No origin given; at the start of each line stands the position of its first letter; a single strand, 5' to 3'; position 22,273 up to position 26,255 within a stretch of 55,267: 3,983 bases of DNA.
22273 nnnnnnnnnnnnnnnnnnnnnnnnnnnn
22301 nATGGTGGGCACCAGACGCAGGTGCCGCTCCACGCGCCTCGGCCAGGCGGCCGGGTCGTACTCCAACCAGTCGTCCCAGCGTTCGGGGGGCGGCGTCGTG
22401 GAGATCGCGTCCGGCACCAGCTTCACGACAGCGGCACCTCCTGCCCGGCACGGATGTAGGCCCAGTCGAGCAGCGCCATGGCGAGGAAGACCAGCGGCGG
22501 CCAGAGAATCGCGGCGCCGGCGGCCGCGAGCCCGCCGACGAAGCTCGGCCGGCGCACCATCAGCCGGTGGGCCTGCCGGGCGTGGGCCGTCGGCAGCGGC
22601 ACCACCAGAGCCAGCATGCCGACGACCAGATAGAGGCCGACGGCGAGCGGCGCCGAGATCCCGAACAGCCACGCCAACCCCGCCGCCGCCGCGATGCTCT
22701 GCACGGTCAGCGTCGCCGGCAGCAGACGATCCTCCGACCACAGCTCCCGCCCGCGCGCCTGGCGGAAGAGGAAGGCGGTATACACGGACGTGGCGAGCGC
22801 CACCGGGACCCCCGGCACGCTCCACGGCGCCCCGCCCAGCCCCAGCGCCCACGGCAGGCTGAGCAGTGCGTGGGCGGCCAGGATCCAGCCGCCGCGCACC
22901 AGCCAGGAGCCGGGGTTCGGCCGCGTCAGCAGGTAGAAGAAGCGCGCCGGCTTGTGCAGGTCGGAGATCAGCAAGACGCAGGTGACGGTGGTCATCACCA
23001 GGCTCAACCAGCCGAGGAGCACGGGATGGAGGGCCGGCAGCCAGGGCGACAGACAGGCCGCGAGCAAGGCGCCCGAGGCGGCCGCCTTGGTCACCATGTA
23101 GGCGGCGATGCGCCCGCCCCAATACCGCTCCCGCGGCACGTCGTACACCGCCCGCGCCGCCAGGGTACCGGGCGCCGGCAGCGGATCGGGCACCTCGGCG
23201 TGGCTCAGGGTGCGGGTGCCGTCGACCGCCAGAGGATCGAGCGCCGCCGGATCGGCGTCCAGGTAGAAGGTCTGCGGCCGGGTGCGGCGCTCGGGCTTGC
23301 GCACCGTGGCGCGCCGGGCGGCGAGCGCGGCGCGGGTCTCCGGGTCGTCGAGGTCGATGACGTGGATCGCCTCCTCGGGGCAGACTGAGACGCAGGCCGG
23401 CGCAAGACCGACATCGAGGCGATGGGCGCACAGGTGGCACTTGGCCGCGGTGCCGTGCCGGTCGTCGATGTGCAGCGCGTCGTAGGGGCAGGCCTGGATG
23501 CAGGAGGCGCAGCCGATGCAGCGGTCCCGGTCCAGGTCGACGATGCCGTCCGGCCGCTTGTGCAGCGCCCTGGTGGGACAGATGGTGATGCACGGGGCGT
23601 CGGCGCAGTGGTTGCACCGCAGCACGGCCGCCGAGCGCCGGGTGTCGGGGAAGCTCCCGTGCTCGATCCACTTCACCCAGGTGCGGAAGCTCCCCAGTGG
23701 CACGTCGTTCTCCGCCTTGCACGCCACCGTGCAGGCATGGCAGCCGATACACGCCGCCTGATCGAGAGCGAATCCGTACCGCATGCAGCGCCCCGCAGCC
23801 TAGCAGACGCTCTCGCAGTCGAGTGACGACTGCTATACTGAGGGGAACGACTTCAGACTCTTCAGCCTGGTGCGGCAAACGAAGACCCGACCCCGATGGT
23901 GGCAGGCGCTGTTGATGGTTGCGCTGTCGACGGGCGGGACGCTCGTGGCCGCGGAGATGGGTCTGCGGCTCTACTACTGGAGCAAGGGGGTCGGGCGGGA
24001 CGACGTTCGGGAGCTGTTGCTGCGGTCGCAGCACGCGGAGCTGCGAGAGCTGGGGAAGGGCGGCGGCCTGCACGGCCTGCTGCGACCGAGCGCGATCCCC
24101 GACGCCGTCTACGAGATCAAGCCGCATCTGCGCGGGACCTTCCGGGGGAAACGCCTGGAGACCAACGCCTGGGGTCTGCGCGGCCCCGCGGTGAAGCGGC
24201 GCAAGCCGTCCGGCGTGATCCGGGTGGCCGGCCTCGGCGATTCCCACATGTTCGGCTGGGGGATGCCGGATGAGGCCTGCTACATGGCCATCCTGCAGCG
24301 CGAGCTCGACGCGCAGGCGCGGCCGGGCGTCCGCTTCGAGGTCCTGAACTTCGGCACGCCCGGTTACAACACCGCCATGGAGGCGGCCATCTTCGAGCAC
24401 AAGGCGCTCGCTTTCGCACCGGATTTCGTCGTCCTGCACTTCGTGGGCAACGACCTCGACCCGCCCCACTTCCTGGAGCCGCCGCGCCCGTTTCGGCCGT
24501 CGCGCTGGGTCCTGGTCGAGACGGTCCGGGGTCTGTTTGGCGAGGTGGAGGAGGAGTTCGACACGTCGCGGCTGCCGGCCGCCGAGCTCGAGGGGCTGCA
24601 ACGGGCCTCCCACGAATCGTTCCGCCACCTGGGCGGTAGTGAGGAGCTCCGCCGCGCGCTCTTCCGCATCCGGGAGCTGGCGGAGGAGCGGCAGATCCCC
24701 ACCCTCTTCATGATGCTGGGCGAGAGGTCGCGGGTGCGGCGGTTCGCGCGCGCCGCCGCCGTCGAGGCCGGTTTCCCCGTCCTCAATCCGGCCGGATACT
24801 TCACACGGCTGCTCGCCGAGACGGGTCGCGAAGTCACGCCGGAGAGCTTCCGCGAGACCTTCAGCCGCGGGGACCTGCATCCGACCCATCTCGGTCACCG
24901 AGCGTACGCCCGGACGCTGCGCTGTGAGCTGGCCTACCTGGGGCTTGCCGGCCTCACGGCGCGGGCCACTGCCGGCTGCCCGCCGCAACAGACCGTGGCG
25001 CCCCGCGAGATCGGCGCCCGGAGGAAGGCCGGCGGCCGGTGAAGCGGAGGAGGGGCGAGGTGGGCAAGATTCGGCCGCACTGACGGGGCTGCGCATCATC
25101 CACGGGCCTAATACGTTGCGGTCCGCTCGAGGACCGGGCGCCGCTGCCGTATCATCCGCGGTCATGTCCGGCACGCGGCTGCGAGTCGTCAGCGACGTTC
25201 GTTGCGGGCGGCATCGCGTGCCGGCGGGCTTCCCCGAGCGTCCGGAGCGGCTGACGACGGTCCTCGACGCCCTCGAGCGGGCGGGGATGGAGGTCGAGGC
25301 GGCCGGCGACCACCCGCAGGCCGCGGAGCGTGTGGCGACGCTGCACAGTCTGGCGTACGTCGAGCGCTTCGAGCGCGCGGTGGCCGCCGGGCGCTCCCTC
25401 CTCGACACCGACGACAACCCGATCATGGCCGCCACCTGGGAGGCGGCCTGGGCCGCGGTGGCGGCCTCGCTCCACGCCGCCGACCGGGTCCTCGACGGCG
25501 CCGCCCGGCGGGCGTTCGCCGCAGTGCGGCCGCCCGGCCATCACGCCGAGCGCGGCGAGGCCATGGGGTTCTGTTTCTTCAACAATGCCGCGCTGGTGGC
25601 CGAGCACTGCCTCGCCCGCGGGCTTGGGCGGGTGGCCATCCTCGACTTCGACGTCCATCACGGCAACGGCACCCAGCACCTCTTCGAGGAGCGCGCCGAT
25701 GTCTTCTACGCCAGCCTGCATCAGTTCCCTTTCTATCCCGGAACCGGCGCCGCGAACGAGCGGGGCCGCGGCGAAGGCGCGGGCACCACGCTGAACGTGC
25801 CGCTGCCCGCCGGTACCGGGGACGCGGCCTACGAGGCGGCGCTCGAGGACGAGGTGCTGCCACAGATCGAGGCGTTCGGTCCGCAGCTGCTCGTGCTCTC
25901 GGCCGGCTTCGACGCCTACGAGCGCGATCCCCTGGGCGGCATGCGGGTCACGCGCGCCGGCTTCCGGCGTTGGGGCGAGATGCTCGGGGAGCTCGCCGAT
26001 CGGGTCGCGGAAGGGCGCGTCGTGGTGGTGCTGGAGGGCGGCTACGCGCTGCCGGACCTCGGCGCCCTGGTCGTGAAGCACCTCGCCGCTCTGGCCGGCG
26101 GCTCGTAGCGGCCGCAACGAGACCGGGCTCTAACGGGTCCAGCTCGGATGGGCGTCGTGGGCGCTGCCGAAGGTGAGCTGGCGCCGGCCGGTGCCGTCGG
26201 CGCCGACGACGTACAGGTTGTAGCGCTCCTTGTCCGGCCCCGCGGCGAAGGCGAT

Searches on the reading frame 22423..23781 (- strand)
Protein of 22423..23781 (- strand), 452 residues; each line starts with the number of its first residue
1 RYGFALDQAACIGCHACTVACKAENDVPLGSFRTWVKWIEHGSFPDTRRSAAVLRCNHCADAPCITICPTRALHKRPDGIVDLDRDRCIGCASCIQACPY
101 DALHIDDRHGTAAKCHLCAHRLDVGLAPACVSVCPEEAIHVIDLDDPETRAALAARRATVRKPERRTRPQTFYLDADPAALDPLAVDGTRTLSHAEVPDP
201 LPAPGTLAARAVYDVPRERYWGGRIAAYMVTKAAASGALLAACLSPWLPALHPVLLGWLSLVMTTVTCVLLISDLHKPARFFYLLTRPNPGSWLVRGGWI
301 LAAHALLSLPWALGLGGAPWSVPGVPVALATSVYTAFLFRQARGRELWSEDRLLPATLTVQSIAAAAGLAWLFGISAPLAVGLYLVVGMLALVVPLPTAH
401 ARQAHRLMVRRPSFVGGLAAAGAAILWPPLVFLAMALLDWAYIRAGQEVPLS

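Call 84: search_protein_families(library=pfam, proteins=[window:22423-23781:-], max_evalue=0.00001)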
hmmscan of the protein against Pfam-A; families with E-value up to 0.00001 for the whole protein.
window:22423-23781:- (452 aa): 9 families
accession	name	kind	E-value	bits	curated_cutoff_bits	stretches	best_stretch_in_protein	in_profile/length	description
PF13247.11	Fer4_11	-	2.8e-23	82.4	26.2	1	55-141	9-97/100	4Fe-4S dicluster domain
PF12838.12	Fer4_7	-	1.1e-10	42.2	27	1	55-102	1-52/52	4Fe-4S dicluster domain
PF00037.32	Fer4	-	2.4e-09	37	21.1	1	83-103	3-23/24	4Fe-4S binding domain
PF13187.11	Fer4_9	-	3.1e-09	37.1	27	0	87-139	1-52/52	4Fe-4S dicluster domain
PF12837.12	Fer4_6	-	3.5e-09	36.6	25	0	84-103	5-24/24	4Fe-4S binding domain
PF12797.12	Fer4_2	-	7.1e-08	32.4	24.5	0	81-100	3-22/22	4Fe-4S binding domain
PF14697.11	Fer4_21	-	1.2e-07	32.2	35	0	83-140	3-58/59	4Fe-4S dicluster domain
PF13237.11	Fer4_10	-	5.6e-07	29.8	25.5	0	83-135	4-53/53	4Fe-4S dicluster domain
PF25160.1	LdpA_Fe-S-bd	-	6.1e-07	29.6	27.6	1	61-104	6-44/49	LdpA Fe-S cluster-binding domain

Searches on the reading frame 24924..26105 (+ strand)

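Call 84: search_protein_families(library=pfam, proteins=[window:24924-26105:+], max_evalue=0.00001)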
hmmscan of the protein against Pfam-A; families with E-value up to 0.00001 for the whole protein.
window:24924-26105:+ (394 aa): 1 family
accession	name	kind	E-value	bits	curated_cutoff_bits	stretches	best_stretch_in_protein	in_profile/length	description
PF00850.24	Hist_deacetyl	-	6.2e-91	305.3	27.9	1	104-389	2-297/298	Histone deacetylase domain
